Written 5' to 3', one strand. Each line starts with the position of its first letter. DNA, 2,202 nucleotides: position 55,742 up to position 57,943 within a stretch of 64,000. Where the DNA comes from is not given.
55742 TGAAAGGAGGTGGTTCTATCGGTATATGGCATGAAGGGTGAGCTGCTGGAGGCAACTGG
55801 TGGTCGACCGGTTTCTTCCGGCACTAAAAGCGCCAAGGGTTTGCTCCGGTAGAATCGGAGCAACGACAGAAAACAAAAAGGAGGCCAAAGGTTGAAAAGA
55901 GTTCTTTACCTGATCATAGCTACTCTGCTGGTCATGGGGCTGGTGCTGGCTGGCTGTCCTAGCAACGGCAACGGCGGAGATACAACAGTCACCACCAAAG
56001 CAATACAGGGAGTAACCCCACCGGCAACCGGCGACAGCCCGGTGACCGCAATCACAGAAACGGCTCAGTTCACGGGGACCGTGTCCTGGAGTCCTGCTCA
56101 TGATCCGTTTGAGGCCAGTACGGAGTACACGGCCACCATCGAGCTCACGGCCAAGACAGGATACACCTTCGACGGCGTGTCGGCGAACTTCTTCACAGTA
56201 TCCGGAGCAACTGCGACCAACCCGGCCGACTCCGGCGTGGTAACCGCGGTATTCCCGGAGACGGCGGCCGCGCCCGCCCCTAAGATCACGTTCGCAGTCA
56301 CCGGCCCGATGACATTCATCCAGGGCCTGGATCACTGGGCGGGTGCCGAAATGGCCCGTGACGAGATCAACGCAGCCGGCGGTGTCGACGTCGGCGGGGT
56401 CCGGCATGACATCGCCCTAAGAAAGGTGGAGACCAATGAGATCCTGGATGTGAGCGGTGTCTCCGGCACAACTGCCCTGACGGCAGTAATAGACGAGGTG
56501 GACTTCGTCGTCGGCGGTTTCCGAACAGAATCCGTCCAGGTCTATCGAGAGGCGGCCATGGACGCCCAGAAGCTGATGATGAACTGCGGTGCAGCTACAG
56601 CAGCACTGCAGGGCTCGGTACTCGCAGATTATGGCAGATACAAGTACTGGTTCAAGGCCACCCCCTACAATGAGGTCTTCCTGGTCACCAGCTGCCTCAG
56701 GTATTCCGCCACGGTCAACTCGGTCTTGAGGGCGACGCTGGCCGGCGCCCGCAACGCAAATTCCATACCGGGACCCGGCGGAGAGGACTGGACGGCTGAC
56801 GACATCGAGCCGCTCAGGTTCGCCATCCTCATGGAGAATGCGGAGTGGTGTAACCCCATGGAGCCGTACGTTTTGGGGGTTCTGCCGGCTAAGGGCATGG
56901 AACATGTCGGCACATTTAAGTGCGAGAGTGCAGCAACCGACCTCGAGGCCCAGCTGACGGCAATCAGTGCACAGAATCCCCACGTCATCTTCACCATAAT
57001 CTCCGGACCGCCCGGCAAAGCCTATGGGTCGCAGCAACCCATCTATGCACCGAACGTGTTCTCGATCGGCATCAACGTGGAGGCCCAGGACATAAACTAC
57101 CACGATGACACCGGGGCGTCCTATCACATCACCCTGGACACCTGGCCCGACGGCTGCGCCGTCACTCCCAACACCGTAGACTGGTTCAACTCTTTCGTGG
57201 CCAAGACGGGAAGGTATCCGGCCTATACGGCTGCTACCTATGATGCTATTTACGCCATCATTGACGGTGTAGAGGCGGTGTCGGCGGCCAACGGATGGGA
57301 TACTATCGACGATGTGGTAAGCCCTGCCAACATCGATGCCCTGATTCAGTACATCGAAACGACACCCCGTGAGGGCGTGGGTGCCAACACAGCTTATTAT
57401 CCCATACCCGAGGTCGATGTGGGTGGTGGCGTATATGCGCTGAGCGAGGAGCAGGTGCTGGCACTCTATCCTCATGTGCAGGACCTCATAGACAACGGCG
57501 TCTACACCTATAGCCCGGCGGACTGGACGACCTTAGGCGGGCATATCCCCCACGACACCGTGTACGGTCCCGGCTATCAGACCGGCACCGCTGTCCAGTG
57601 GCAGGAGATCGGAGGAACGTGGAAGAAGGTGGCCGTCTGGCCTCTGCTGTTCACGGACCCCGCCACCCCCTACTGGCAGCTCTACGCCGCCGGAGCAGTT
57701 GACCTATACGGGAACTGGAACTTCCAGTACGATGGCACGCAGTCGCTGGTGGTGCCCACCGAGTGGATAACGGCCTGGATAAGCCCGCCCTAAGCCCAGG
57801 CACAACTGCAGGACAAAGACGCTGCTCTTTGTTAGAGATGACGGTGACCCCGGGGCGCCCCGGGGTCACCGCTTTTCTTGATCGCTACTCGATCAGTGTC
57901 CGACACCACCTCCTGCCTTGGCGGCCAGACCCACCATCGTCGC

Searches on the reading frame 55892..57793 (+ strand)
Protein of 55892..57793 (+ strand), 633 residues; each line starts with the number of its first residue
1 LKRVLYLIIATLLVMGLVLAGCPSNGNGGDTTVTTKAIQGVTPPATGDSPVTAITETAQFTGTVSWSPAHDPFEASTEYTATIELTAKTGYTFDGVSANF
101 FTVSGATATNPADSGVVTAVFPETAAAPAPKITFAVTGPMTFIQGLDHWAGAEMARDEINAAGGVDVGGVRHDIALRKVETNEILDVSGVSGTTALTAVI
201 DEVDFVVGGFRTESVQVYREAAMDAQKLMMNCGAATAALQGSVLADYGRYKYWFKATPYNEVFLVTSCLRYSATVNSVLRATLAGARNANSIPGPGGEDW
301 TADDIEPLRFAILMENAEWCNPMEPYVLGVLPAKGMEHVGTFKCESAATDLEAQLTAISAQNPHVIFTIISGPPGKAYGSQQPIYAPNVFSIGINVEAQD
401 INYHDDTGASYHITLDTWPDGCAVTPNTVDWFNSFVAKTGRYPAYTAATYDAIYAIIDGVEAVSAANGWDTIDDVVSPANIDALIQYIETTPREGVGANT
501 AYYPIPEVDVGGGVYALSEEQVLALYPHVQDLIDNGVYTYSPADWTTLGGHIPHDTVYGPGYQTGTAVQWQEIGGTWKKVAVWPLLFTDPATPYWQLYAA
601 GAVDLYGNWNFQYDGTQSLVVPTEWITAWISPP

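Call 14: search_protein_families(library=pfam, proteins=[window:55892-57793:+], max_evalue=0.01)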
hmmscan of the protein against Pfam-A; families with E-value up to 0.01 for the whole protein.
window:55892-57793:+ (633 aa): 1 family
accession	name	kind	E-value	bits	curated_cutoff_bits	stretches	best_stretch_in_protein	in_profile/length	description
PF13458.12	Peripla_BP_6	-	5.5e-14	53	31.7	1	136-473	10-302/343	Periplasmic binding protein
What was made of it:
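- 55892..57793 (+): Gene B: lipoprotein with an N-terminal B-repeat domain plus Peripla_BP_6 (ABC substrate-binding protein). Pfam (call 14).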

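Call 34: find_homologous_proteins(query=window:55892-57790:+, max_evalue=1e-10)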
Query window:55892-57790:+ (633 aa): 597 proteins with E <= 1e-10 among 8000 candidates; the best 120 are listed.
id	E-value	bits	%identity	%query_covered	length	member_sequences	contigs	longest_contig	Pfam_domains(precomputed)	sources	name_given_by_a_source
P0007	0.0e+0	1449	100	100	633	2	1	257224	PF13458.13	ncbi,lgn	ncbi:MAG: ABC transporter substrate-binding protein [Dehalococcoidia bacterium]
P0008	0.0e+0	1186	81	100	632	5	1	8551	PF13458.13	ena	-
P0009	0.0e+0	1154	79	100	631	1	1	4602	PF13458.13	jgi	-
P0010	0.0e+0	1066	75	100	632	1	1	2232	-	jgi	jgi:branched-chain amino acid transport system substrate-binding protein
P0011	0.0e+0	1060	74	100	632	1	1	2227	PF13458.13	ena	-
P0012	0.0e+0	1059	74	100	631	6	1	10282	PF13458.13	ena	-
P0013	2.0e-248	844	48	80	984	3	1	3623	PF13458.13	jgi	-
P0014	3.5e-248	844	64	99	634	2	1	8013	PF13458.13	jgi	-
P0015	2.7e-244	831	62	95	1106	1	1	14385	PF18998.7,PF07581.18,PF13458.13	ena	-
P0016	1.2e-228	779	46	78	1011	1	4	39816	PF01094.35,PF13458.13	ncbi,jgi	-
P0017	8.4e-207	707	64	79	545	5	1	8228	-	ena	-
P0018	2.1e-201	689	63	79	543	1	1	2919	PF13458.13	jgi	-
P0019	2.0e-200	686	63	79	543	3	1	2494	PF13458.13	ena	-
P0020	2.4e-200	686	56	100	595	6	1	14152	PF18998.7,PF13458.13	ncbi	-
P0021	2.8e-195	669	53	100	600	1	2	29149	PF18998.7,PF13458.13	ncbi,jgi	-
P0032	1.8e-157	544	55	78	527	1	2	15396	PF13458.13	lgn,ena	-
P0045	4.5e-134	467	59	18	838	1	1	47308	PF11999.14,PF02368.25,PF01370.28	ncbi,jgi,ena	-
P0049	8.7e-133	462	48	78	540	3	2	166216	PF13458.13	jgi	jgi:branched-chain amino acid transport system substrate-binding protein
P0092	7.8e-121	423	40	98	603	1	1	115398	PF18998.7,PF13458.13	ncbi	ncbi:MAG: ABC transporter substrate-binding protein [Dehalococcoidia bacterium]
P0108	1.7e-119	418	45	78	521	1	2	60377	PF13458.13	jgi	jgi:branched-chain amino acid transport system substrate-binding protein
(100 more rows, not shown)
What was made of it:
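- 55892..57793 (+): An identical protein is named ABC transporter substrate-binding protein in a Dehalococcoidia MAG (call 34).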

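Call 35: find_encoding_contigs(protein=P0049, flank=10000, max_places=4)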
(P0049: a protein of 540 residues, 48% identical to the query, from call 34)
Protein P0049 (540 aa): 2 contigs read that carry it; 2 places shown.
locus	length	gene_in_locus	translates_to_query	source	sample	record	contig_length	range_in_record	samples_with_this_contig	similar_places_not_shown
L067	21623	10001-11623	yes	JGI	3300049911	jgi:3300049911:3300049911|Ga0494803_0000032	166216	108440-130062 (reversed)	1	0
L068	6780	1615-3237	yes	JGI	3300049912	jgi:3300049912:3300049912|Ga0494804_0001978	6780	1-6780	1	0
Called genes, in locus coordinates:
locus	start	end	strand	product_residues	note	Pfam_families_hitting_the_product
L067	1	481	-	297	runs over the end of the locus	PF17419:MauJ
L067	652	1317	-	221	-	PF18928:DUF5677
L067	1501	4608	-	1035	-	PF02384:N6_Mtase, PF20473:MmeI_Mtase (weak), PF07669:Eco57I (faint), PF18135:Type_ISP_C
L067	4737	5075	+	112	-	-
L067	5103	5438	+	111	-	PF04545:Sigma70_r4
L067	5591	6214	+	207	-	PF12654:DUF3786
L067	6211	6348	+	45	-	-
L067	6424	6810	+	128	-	-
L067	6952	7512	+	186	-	PF02525:Flavodoxin_2 (faint), PF00258:Flavodoxin_1, PF12724:Flavodoxin_5 (weak), PF03358:FMN_red (weak)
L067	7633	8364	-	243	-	PF01863:YgjP-like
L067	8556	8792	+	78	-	-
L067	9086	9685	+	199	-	PF22381:Staph_reg_Sar_Rot (weak), PF01047:MarR, PF12802:MarR_2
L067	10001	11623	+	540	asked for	PF13458:Peripla_BP_6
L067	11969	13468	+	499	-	PF13458:Peripla_BP_6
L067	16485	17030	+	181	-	-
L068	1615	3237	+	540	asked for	PF13458:Peripla_BP_6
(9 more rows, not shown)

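Call 36: find_encoding_contigs(protein=P0092, flank=10000, max_places=4)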
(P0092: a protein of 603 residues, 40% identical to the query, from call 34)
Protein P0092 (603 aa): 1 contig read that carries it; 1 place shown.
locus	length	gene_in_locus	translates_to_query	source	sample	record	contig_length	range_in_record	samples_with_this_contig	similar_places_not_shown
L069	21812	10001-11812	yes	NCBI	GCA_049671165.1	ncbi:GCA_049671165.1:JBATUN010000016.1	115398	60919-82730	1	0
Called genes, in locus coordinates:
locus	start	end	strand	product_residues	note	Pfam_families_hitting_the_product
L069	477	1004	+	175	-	PF12867:DinB_2, PF04978:MST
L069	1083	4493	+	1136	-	PF04879:Molybdop_Fe4S4 (faint), PF00384:Molybdopterin, PF01568:Molydop_binding, PF00266:Aminotran_5, PF01041:DegT_DnrJ_EryC1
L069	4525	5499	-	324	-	PF10017:Methyltransf_33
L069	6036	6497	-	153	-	PF01668:SmpB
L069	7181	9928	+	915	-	PF03442:CBM_X2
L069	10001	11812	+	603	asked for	PF18998:Flg_new_2, PF13458:Peripla_BP_6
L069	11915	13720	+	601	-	PF18998:Flg_new_2, PF13458:Peripla_BP_6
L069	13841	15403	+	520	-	PF13458:Peripla_BP_6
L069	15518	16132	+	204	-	PF18998:Flg_new_2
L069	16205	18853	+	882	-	PF18998:Flg_new_2, PF07581:Glug (weak)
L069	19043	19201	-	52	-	-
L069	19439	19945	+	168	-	PF12836:HHH_3, PF00633:HHH (faint), PF03934:T2SSK (faint)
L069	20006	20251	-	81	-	PF08734:GYD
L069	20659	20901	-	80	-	-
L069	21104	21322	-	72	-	PF00313:CSD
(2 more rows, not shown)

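Call 37: find_encoding_contigs(protein=P0045, flank=10000, max_places=4)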
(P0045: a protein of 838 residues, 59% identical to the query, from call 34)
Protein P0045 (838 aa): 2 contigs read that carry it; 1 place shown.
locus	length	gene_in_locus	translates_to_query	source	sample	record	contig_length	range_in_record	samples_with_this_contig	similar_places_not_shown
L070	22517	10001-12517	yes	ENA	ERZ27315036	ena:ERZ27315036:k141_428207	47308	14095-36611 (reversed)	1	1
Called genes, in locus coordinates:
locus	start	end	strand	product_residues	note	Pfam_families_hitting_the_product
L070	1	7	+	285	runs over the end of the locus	PF12833:HTH_18, PF00165:HTH_AraC (weak), PF06445:GyrI-like, PF14526:Cass2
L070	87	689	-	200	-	PF00072:Response_reg, PF08281:Sigma70_r4_2 (weak), PF00196:GerE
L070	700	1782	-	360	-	PF07730:HisKA_3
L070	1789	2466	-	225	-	PF12698:ABC2_membrane_3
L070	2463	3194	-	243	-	PF01061:ABC2_membrane (weak), PF12698:ABC2_membrane_3 (weak)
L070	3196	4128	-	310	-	PF00005:ABC_tran, PF13304:AAA_21 (weak)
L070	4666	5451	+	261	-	-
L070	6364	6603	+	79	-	-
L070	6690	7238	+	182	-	-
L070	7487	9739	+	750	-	PF02368:Big_2, PF07532:Big_4 (weak), PF02368:Big_2, PF13205:Big_5, PF11999:Ice_binding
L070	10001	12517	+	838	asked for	PF02368:Big_2, PF01370:Epimerase (faint), PF11999:Ice_binding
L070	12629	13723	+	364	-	PF13205:Big_5, PF11999:Ice_binding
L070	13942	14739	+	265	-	PF00027:cNMP_binding (weak), PF13545:HTH_Crp_2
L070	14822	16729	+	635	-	PF13188:PAS_8, PF13426:PAS_9, PF00989:PAS (weak), PF08448:PAS_4 (weak), PF13426:PAS_9 (weak), PF00990:GGDEF, PF13487:HD_5, PF01966:HD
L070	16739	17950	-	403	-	PF13173:AAA_14, PF13635:DUF4143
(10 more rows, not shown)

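Call 38: find_encoding_contigs(protein=P0108, flank=10000, max_places=4)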
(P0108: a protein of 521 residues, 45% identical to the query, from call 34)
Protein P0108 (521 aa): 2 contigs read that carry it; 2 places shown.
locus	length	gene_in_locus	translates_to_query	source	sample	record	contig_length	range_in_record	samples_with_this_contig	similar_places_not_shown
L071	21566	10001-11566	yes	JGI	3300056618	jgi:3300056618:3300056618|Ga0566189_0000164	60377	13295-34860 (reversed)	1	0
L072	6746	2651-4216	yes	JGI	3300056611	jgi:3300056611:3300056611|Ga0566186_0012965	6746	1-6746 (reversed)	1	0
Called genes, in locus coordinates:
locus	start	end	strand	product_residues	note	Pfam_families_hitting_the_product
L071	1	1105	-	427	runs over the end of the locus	PF00079:Serpin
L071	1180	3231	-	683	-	PF09826:Beta_propel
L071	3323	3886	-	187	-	PF04542:Sigma70_r2, PF08281:Sigma70_r4_2, PF04545:Sigma70_r4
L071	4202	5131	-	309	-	PF00753:Lactamase_B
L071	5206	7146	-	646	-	PF00724:Oxidored_FMN, PF00890:FAD_binding_2 (weak), PF03486:HI0933_like, PF07992:Pyr_redox_2, PF12831:FAD_oxidored, PF13450:NAD_binding_8, PF13738:Pyr_redox_3, PF00070:Pyr_redox, +9 more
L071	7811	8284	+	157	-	PF00582:Usp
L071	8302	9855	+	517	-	PF13458:Peripla_BP_6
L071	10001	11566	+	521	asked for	PF13458:Peripla_BP_6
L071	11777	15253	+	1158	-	PF02811:PHP, PF07733:DNA_pol3_alpha, PF17657:DNA_pol3_finger, PF14579:HHH_6, PF01336:tRNA_anti-codon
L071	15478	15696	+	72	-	-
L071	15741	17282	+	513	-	PF13458:Peripla_BP_6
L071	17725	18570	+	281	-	PF02653:BPD_transp_2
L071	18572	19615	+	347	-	PF02653:BPD_transp_2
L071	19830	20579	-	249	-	PF13476:AAA_23 (faint), PF00005:ABC_tran, PF13304:AAA_21 (weak)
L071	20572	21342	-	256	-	PF00005:ABC_tran, PF13304:AAA_21 (faint), PF12399:BCA_ABC_TP_C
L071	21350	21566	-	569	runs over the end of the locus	PF00501:AMP-binding, PF13193:AMP-binding_C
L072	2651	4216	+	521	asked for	PF13458:Peripla_BP_6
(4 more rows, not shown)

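Call 39: find_encoding_contigs(protein=P0021, flank=10000, max_places=4)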
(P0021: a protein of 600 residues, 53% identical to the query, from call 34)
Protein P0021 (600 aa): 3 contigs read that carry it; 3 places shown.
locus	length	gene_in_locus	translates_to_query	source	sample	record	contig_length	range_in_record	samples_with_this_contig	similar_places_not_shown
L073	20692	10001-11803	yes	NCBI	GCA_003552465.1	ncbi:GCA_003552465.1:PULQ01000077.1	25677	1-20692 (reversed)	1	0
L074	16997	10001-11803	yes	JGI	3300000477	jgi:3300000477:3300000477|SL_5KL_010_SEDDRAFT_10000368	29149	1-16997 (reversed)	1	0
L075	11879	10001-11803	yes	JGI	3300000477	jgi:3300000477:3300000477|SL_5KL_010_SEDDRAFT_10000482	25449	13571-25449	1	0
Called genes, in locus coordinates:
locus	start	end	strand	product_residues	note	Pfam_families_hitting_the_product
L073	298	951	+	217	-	PF00583:Acetyltransf_1, PF13508:Acetyltransf_7, PF13673:Acetyltransf_10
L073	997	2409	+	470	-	PF01425:Amidase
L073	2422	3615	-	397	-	PF02515:CoA_transf_3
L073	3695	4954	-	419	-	PF02771:Acyl-CoA_dh_N, PF02770:Acyl-CoA_dh_M, PF00441:Acyl-CoA_dh_1, PF08028:Acyl-CoA_dh_2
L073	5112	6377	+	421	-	-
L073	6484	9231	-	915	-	PF18998:Flg_new_2, PF01804:Penicil_amidase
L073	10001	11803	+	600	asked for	PF18998:Flg_new_2, PF13458:Peripla_BP_6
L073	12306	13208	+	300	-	PF02653:BPD_transp_2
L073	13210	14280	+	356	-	PF02653:BPD_transp_2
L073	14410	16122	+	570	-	PF00501:AMP-binding, PF13193:AMP-binding_C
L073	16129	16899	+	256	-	PF00005:ABC_tran, PF13304:AAA_21 (faint), PF12399:BCA_ABC_TP_C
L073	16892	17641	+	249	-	PF00005:ABC_tran, PF13304:AAA_21 (faint)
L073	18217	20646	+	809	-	PF02737:3HCDH_N, PF00725:3HCDH, PF00378:ECH_1, PF16113:ECH_2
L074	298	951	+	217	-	PF00583:Acetyltransf_1, PF13302:Acetyltransf_3 (weak), PF13508:Acetyltransf_7, PF13673:Acetyltransf_10, PF08445:FR47 (weak)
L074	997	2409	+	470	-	PF01425:Amidase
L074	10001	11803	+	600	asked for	PF18998:Flg_new_2, PF13458:Peripla_BP_6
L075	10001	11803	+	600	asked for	PF18998:Flg_new_2, PF13458:Peripla_BP_6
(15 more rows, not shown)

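Call 44: find_encoding_contigs(protein=P0014, flank=3000, max_places=3)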
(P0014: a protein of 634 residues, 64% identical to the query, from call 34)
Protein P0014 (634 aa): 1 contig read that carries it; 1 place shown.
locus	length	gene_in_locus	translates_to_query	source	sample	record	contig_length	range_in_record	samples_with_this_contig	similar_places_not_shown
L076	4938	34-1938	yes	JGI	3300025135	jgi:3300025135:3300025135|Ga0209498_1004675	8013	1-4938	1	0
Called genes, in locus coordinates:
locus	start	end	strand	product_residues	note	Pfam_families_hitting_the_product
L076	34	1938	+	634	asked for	PF13458:Peripla_BP_6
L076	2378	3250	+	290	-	PF02653:BPD_transp_2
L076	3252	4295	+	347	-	PF02653:BPD_transp_2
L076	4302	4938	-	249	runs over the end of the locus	PF00005:ABC_tran, PF13304:AAA_21 (weak)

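Call 45: find_encoding_contigs(protein=P0020, flank=3000, max_places=3)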
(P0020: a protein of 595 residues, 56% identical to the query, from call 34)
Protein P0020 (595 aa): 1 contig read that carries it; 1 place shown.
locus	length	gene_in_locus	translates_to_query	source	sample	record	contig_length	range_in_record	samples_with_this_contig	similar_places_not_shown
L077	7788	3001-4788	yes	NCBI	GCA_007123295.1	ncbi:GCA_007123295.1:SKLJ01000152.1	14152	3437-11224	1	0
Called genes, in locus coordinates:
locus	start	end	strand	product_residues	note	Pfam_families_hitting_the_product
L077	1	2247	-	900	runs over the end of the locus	PF18998:Flg_new_2, PF01804:Penicil_amidase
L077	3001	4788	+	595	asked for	PF18998:Flg_new_2, PF13458:Peripla_BP_6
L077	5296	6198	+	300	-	PF02653:BPD_transp_2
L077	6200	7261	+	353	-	PF02653:BPD_transp_2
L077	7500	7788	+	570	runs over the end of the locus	PF00501:AMP-binding, PF13193:AMP-binding_C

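Call 46: find_encoding_contigs(protein=P0017, flank=3000, max_places=3)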
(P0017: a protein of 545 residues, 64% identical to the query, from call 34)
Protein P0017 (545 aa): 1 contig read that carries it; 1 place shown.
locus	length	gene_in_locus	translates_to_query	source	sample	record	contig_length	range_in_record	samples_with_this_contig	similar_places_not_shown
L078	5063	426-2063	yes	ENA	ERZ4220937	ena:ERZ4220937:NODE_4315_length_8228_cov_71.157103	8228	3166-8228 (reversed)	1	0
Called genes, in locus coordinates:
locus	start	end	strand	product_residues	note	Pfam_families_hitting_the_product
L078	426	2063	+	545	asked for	-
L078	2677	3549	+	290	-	PF02653:BPD_transp_2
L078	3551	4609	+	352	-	PF02653:BPD_transp_2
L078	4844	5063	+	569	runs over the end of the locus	PF00501:AMP-binding, PF13193:AMP-binding_C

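Call 71: find_encoding_contigs(protein=P0032, flank=4000, max_places=4)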
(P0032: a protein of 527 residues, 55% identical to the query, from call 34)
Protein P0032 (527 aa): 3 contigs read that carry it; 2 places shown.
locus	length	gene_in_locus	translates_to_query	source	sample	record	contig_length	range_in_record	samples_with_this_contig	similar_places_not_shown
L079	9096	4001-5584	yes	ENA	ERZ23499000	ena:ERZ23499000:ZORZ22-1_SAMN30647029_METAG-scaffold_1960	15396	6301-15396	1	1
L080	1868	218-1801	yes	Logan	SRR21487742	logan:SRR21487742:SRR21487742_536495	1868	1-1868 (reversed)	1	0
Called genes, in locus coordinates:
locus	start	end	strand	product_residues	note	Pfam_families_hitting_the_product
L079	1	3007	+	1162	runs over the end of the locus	PF02811:PHP, PF07733:DNA_pol3_alpha, PF17657:DNA_pol3_finger, PF14579:HHH_6, PF01336:tRNA_anti-codon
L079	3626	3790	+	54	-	-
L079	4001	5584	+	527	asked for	PF13458:Peripla_BP_6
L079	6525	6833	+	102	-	-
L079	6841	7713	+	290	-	PF02653:BPD_transp_2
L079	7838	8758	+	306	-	PF02653:BPD_transp_2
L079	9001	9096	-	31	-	?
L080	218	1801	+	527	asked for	PF13458:Peripla_BP_6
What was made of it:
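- Members were also recovered by starting from the protein rather than the motif: L071, L073, L077, L078 and L079 (calls 38, 39, 45, 46, 71).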
